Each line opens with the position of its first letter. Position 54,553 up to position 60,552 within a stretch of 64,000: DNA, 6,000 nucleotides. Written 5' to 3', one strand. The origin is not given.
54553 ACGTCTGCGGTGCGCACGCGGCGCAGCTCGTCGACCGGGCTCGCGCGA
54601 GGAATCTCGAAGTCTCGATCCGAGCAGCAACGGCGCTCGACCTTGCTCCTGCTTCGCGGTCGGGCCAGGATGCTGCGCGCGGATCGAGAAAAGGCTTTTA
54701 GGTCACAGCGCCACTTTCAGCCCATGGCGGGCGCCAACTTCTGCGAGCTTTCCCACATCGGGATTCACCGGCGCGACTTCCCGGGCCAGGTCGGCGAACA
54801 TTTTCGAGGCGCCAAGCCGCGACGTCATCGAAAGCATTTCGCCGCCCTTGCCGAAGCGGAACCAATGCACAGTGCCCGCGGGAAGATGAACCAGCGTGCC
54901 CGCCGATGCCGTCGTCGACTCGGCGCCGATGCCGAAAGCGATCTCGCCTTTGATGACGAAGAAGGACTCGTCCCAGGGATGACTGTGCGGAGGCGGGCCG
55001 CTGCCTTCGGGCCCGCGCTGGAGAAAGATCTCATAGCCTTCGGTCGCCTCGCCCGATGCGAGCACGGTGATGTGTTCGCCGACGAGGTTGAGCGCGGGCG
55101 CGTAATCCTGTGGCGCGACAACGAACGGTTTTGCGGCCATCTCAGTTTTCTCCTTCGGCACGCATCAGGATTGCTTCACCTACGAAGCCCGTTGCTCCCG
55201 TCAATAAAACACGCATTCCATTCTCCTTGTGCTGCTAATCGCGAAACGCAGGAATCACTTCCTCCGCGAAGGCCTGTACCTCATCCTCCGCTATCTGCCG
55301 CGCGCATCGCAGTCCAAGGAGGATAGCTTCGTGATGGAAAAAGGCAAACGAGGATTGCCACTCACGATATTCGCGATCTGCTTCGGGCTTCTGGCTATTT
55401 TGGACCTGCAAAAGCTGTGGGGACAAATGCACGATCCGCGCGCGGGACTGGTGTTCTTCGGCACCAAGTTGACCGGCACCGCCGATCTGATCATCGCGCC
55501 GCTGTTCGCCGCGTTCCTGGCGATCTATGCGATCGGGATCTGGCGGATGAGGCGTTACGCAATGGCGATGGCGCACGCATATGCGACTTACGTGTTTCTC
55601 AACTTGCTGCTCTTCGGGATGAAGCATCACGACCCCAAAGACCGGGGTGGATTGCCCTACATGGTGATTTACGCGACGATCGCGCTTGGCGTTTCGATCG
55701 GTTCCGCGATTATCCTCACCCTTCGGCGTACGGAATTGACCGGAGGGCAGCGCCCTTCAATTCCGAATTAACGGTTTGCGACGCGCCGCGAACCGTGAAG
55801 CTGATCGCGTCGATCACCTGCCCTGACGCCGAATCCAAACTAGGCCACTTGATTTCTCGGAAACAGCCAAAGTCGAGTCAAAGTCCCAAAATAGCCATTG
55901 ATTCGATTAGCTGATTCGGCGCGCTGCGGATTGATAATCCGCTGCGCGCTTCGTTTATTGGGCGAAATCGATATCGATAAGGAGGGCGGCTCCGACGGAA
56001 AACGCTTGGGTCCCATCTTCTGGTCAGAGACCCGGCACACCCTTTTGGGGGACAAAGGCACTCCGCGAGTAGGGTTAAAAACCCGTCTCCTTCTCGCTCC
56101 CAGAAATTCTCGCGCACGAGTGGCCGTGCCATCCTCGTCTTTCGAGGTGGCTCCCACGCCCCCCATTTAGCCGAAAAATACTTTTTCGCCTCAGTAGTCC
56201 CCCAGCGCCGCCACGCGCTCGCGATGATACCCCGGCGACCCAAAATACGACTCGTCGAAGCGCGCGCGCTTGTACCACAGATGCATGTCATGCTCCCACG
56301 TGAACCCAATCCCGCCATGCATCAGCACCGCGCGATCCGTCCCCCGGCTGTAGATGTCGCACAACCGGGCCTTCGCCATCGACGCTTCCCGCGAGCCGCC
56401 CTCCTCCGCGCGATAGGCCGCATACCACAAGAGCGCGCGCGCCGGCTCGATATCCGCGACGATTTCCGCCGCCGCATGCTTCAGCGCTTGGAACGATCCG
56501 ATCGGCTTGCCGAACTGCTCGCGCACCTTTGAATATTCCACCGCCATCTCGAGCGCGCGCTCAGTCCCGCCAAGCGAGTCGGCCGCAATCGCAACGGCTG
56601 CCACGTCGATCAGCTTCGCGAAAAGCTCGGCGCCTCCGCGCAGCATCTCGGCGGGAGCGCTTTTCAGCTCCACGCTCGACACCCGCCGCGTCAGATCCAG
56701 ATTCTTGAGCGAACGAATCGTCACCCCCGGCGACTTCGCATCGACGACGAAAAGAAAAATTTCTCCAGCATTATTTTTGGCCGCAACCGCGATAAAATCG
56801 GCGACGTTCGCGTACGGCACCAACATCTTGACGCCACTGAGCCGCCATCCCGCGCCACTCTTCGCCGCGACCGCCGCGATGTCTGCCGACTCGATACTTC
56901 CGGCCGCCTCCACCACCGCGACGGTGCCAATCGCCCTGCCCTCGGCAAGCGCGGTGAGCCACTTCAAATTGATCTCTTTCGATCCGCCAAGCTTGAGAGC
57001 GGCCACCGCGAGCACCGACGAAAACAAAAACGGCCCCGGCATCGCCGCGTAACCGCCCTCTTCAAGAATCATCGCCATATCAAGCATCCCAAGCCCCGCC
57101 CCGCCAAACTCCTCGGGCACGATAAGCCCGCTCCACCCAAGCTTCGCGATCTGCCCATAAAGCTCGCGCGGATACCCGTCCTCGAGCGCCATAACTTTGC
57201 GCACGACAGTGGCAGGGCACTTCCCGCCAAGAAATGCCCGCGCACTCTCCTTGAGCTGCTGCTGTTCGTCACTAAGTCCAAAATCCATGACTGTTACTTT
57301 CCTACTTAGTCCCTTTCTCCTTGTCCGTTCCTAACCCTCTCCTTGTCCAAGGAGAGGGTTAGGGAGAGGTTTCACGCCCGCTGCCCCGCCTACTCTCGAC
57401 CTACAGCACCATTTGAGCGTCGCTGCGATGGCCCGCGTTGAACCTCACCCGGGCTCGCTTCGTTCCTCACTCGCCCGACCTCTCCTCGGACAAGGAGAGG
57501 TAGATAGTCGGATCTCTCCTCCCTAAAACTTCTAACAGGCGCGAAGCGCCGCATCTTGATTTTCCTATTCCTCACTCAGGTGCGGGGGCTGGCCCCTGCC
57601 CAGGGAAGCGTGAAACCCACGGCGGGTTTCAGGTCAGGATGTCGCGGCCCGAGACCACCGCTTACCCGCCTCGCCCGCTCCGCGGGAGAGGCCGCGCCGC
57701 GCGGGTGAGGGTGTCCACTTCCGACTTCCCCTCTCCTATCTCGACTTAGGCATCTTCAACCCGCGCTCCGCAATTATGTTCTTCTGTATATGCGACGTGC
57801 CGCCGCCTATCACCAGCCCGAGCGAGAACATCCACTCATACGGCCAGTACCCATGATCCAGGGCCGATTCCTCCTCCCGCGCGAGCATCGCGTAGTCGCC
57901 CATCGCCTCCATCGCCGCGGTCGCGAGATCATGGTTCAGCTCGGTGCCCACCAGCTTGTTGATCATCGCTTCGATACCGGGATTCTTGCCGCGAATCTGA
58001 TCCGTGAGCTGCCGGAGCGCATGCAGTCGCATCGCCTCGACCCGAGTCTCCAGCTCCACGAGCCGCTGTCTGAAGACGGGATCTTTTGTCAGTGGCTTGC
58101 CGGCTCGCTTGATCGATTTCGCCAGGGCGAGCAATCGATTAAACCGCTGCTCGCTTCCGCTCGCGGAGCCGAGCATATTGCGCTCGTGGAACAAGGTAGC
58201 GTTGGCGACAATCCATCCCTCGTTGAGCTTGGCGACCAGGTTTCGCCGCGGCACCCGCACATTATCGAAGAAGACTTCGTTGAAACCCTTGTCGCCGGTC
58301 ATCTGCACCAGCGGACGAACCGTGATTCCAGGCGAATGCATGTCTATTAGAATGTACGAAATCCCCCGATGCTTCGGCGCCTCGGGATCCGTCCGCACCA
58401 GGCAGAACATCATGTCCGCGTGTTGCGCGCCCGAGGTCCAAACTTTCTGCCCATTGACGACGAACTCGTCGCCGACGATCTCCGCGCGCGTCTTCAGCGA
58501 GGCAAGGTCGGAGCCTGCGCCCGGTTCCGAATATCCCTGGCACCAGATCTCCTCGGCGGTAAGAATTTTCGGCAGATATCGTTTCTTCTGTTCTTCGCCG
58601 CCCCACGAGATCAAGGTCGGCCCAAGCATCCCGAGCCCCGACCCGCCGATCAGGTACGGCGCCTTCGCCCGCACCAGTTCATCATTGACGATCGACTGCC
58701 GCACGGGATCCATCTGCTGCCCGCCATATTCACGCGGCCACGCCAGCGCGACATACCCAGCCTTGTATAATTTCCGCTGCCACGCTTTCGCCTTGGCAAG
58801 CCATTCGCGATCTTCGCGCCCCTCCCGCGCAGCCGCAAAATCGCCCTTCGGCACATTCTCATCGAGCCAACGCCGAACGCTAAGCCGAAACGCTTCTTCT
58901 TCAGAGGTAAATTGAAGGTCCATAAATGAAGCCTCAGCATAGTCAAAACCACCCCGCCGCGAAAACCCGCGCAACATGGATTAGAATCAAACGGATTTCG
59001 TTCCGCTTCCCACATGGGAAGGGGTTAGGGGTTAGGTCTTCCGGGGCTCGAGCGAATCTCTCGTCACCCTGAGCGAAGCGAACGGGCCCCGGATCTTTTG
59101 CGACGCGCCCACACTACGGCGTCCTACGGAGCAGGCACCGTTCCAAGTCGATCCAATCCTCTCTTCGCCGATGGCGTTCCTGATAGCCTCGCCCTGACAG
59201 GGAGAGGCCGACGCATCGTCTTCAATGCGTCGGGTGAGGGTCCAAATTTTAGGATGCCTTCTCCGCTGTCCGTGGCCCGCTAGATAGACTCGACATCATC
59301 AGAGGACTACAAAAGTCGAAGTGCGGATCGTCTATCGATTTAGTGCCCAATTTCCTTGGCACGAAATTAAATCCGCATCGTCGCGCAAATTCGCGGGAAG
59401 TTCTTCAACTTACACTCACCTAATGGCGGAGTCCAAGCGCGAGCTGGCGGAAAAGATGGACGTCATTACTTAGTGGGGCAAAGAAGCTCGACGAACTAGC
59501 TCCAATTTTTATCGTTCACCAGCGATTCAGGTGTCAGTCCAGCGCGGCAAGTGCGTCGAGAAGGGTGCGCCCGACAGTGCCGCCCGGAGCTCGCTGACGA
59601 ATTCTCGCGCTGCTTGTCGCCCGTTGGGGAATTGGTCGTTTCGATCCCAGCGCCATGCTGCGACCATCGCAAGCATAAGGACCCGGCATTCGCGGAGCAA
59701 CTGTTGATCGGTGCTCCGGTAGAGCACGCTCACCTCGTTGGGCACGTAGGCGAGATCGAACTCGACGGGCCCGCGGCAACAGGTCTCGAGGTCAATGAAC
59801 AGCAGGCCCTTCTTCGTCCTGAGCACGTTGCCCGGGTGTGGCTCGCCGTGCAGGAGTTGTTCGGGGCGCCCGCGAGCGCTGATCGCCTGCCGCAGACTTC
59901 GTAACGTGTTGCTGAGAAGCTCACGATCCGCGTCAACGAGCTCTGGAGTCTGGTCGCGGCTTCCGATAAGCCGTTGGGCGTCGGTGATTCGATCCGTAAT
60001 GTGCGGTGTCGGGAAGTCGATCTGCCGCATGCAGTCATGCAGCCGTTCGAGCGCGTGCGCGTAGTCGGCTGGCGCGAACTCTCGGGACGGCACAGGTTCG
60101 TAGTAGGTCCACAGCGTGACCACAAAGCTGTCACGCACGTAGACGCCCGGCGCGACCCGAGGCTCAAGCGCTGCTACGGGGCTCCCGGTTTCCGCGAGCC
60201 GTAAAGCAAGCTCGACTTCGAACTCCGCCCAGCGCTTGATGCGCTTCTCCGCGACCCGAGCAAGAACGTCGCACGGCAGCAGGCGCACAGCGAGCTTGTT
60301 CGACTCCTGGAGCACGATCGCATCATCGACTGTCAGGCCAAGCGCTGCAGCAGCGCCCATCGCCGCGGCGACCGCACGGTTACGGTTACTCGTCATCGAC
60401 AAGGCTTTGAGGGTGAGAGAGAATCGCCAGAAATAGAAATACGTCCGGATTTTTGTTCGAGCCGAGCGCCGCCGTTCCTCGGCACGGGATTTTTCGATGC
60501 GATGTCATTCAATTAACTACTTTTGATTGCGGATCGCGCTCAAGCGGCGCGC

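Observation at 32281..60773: Dispersed 110-170 bp intergenic repeat family, seven copies within 30 kb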

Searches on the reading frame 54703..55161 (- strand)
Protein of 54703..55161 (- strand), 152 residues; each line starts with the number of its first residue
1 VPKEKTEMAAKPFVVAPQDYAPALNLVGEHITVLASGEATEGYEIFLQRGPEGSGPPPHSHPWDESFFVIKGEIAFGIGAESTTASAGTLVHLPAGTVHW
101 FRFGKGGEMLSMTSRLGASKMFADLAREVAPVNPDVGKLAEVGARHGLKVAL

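Call 25: search_protein_families(library=pfam, proteins=[window:54703-55161:-], max_evalue=0.01)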
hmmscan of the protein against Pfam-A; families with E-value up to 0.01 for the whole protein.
window:54703-55161:- (152 aa): 2 families
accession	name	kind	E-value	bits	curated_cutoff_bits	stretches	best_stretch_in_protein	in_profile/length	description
PF07883.17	Cupin_2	-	8.4e-13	48.3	27.2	1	51-103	6-58/70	Cupin domain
PF12973.13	Cupin_7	-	1.2e-05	25.5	27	1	25-111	18-98/105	ChrR Cupin-like domain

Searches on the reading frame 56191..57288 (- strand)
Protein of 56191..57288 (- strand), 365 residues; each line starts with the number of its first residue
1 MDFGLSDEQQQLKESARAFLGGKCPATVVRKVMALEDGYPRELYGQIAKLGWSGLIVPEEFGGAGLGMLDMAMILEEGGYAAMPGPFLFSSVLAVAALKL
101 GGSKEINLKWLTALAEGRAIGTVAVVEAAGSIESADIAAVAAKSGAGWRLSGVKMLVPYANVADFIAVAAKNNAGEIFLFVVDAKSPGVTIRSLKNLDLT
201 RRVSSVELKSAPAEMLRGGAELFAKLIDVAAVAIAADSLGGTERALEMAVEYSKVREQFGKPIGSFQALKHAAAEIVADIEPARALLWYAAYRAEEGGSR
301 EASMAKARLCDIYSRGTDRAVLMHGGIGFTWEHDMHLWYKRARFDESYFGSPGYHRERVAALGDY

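Call 12: find_encoding_contigs(protein=window:56191-57288:-, flank=10000, max_places=6)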
Protein window:56191-57288:- (365 aa): no gene with exactly this product is on record in the collection.

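Call 25: search_protein_families(library=pfam, proteins=[window:56191-57288:-], max_evalue=0.01)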
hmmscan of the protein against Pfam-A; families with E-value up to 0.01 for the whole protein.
window:56191-57288:- (365 aa): 4 families
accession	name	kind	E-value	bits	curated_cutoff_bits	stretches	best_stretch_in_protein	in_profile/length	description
PF00441.29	Acyl-CoA_dh_1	-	2e-30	106.4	22.4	1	219-361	3-147/150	Acyl-CoA dehydrogenase, C-terminal domain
PF02771.21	Acyl-CoA_dh_N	-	3.3e-20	73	22.9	1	6-117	1-112/113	Acyl-CoA dehydrogenase, N-terminal domain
PF08028.16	Acyl-CoA_dh_2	-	3.5e-08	34.3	22.7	1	233-334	2-115/134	Acyl-CoA dehydrogenase, C-terminal domain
PF02770.24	Acyl-CoA_dh_M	-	3.9e-07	30.6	33.3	1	134-196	13-80/97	Acyl-CoA dehydrogenase, middle domain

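Call 29: find_homologous_proteins(query=window:56191-57288:-, max_evalue=1e-30)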
Query window:56191-57288:- (365 aa): 4369 proteins with E <= 1e-30 among 8000 candidates; the best 120 are listed.
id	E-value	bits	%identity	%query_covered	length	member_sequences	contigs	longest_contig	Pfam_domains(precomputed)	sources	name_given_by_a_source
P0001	5.5e-233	790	100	100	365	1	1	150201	PF02770.25,PF00441.30,PF08028.17,PF02771.22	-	-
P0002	9.7e-209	711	89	100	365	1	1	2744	PF02770.25,PF00441.30,PF08028.17,PF02771.22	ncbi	-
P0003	1.1e-206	704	87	100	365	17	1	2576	PF02770.25,PF00441.30,PF08028.17,PF02771.22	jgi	-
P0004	2.3e-206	703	87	100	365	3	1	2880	PF02770.25,PF00441.30,PF08028.17,PF02771.22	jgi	-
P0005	3.6e-206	702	89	100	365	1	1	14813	PF02770.25,PF00441.30,PF08028.17,PF02771.22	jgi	jgi:alkylation response protein AidB-like acyl-CoA dehydrogenase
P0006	3.9e-206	702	87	100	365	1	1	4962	PF02770.25,PF00441.30,PF08028.17,PF02771.22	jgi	jgi:alkylation response protein AidB-like acyl-CoA dehydrogenase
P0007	4.2e-205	699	87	100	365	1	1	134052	PF02770.25,PF00441.30,PF08028.17,PF02771.22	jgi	jgi:alkylation response protein AidB-like acyl-CoA dehydrogenase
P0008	7.5e-204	695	86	100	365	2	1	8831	PF02770.25,PF00441.30,PF08028.17,PF02771.22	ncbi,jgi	jgi:alkylation response protein AidB-like acyl-CoA dehydrogenase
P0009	1.5e-203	694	86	100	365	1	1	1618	PF02770.25,PF00441.30,PF08028.17,PF02771.22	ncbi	-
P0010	2.1e-203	693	86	100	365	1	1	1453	PF02770.25,PF00441.30,PF08028.17,PF02771.22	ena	-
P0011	4.6e-203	692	86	100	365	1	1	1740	PF02770.25,PF00441.30,PF08028.17,PF02771.22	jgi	-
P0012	1.1e-202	691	85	100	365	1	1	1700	PF02770.25,PF00441.30,PF08028.17,PF02771.22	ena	-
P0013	1.1e-202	691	85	100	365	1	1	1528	PF02770.25,PF00441.30,PF08028.17,PF02771.22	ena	-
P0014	1.7e-202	690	84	100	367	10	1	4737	PF02770.25,PF00441.30,PF08028.17,PF02771.22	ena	-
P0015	1.7e-202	690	85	100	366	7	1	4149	PF02770.25,PF00441.30,PF08028.17,PF02771.22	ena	-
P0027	5.4e-199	679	85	100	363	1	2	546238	PF02770.25,PF00441.30,PF08028.17,PF02771.22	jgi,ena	jgi:alkylation response protein AidB-like acyl-CoA dehydrogenase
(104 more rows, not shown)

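Call 32: find_encoding_contigs(protein=P0007, flank=10000, max_places=2)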
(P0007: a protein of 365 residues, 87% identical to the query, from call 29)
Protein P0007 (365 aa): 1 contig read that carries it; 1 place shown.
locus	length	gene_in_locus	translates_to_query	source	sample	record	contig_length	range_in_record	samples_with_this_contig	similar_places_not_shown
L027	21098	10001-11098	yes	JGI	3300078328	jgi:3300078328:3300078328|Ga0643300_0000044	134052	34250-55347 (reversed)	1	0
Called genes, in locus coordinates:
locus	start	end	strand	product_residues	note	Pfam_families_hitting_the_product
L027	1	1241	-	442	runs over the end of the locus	PF00072:Response_reg, PF13191:AAA_16 (faint), PF00158:Sigma54_activat, PF14532:Sigma54_activ_2, PF07724:AAA_2 (weak), PF07728:AAA_5, PF25601:AAA_lid_14, PF02954:HTH_8, +1 more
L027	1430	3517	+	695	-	PF13520:AA_permease_2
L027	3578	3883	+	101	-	PF03413:PepSY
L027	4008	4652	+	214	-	PF00117:GATase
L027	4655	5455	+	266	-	PF00977:His_biosynth, PF01207:Dus (faint), PF03060:NMO (faint)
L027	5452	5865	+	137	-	PF00885:DMRL_synthase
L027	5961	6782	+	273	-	PF12728:HTH_17 (weak), PF13411:MerR_1, PF13428:TPR_14 (faint), PF07719:TPR_2 (faint), PF13432:TPR_16 (faint), PF14559:TPR_19 (faint), PF13431:TPR_17 (faint), PF00515:TPR_1 (faint), +1 more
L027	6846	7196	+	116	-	-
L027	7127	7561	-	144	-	-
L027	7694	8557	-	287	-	PF12838:Fer4_7 (weak)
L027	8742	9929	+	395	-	PF02771:Acyl-CoA_dh_N, PF02770:Acyl-CoA_dh_M, PF00441:Acyl-CoA_dh_1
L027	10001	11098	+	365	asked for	PF02771:Acyl-CoA_dh_N, PF02770:Acyl-CoA_dh_M, PF00441:Acyl-CoA_dh_1, PF08028:Acyl-CoA_dh_2 (weak)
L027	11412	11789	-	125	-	-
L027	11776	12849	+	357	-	PF00296:Bac_luciferase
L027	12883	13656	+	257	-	PF06314:ADC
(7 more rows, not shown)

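Call 33: find_encoding_contigs(protein=P0005, flank=10000, max_places=2)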
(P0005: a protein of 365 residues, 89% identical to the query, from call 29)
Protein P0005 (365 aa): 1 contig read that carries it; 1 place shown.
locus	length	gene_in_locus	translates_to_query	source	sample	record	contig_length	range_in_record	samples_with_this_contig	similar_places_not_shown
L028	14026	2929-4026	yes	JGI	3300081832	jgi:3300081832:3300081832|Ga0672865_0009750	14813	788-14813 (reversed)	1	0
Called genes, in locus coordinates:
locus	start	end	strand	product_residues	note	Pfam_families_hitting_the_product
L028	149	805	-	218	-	PF13532:2OG-FeII_Oxy_2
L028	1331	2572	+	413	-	PF02771:Acyl-CoA_dh_N, PF02770:Acyl-CoA_dh_M, PF00441:Acyl-CoA_dh_1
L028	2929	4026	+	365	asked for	PF02771:Acyl-CoA_dh_N, PF02770:Acyl-CoA_dh_M, PF00441:Acyl-CoA_dh_1, PF08028:Acyl-CoA_dh_2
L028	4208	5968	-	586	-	PF00654:Voltage_CLC, PF00571:CBS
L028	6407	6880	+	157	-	PF00072:Response_reg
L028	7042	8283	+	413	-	PF00202:Aminotran_3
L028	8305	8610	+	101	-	PF12837:Fer4_6 (weak), PF13237:Fer4_10, PF13187:Fer4_9, PF13534:Fer4_17, PF12838:Fer4_7 (weak), PF14697:Fer4_21 (weak), PF00037:Fer4 (weak), PF12837:Fer4_6 (weak), +4 more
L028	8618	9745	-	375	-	PF06224:AlkZ-like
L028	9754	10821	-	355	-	PF00355:Rieske, PF00848:Ring_hydroxyl_A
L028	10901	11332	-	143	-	PF04075:F420H2_quin_red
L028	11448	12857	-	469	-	PF01425:Amidase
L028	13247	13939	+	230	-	PF00440:TetR_N, PF17938:TetR_C_29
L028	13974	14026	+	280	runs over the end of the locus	?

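Call 34: find_encoding_contigs(protein=P0027, flank=10000, max_places=2)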
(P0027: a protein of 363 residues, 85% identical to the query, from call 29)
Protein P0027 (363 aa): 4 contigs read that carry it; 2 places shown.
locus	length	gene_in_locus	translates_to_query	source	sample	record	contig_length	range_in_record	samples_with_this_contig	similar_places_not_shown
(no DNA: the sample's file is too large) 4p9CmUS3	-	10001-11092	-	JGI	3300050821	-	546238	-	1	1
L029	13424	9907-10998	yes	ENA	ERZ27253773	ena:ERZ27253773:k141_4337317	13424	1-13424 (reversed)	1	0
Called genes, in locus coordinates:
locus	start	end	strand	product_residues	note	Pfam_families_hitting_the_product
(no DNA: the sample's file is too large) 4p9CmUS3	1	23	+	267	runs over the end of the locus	PF00977:His_biosynth, PF03060:NMO (faint)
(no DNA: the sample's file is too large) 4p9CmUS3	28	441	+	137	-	PF00885:DMRL_synthase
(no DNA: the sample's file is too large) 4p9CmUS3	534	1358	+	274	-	PF12728:HTH_17 (weak), PF13411:MerR_1, PF13428:TPR_14 (faint), PF07719:TPR_2 (faint), PF13432:TPR_16 (faint), PF14559:TPR_19 (weak), PF13414:TPR_11 (faint), PF13431:TPR_17 (faint)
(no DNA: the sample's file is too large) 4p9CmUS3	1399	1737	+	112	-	-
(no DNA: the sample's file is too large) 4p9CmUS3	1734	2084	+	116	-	-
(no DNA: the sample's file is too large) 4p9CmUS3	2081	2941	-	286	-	PF12838:Fer4_7 (weak)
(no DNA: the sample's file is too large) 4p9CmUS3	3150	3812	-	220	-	PF13532:2OG-FeII_Oxy_2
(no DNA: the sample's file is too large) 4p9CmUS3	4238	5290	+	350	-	PF16289:PIN_12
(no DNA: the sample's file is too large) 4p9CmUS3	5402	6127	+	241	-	-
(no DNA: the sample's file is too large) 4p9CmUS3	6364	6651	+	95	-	PF01541:GIY-YIG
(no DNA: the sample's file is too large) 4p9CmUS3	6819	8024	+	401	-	PF02771:Acyl-CoA_dh_N, PF02770:Acyl-CoA_dh_M, PF00441:Acyl-CoA_dh_1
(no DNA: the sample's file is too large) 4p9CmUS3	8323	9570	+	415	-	PF13384:HTH_23, PF13518:HTH_28, PF13551:HTH_29 (weak), PF13565:HTH_32, PF00665:rve, PF13683:rve_3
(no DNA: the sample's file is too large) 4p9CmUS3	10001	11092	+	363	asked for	PF02771:Acyl-CoA_dh_N, PF02770:Acyl-CoA_dh_M, PF00441:Acyl-CoA_dh_1, PF08028:Acyl-CoA_dh_2 (weak)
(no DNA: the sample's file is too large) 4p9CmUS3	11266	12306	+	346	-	PF00296:Bac_luciferase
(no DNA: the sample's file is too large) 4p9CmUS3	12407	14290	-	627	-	PF00654:Voltage_CLC, PF00571:CBS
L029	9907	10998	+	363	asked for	PF02771:Acyl-CoA_dh_N, PF02770:Acyl-CoA_dh_M, PF00441:Acyl-CoA_dh_1, PF08028:Acyl-CoA_dh_2 (weak)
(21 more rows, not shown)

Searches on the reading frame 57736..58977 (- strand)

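Call 25: search_protein_families(library=pfam, proteins=[window:57736-58977:-], max_evalue=0.01)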
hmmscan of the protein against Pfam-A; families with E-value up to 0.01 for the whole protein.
window:57736-58977:- (413 aa): 4 families
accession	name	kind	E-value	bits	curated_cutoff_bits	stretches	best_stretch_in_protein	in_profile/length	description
PF00441.29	Acyl-CoA_dh_1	-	5.7e-23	82.2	22.4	1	252-406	1-149/150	Acyl-CoA dehydrogenase, C-terminal domain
PF02770.24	Acyl-CoA_dh_M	-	1.5e-21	76.8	33.3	1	146-240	1-97/97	Acyl-CoA dehydrogenase, middle domain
PF02771.21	Acyl-CoA_dh_N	-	2.4e-19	70.2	22.9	1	24-142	1-113/113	Acyl-CoA dehydrogenase, N-terminal domain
PF08028.16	Acyl-CoA_dh_2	-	0.00099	19.8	22.7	1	268-366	7-112/134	Acyl-CoA dehydrogenase, C-terminal domain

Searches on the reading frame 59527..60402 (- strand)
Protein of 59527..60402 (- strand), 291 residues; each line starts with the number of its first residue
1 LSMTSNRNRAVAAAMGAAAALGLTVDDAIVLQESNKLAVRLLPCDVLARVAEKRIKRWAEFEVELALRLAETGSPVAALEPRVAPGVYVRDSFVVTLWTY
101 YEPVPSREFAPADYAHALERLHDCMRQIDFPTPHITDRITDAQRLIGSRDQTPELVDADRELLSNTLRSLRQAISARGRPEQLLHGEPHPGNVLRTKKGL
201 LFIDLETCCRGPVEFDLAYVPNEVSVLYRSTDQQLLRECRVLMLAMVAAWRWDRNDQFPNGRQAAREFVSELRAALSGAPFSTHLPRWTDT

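Call 25: search_protein_families(library=pfam, proteins=[window:59527-60402:-], max_evalue=0.01)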
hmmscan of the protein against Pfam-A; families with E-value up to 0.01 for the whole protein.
window:59527-60402:- (291 aa): 2 families
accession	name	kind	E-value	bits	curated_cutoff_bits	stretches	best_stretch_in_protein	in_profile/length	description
PF01636.29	APH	-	5.5e-16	59.5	23.2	1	58-221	36-210/239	Phosphotransferase enzyme family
PF01633.27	Choline_kinase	-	0.0072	16.1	29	1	158-231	139-214/300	Choline/ethanolamine kinase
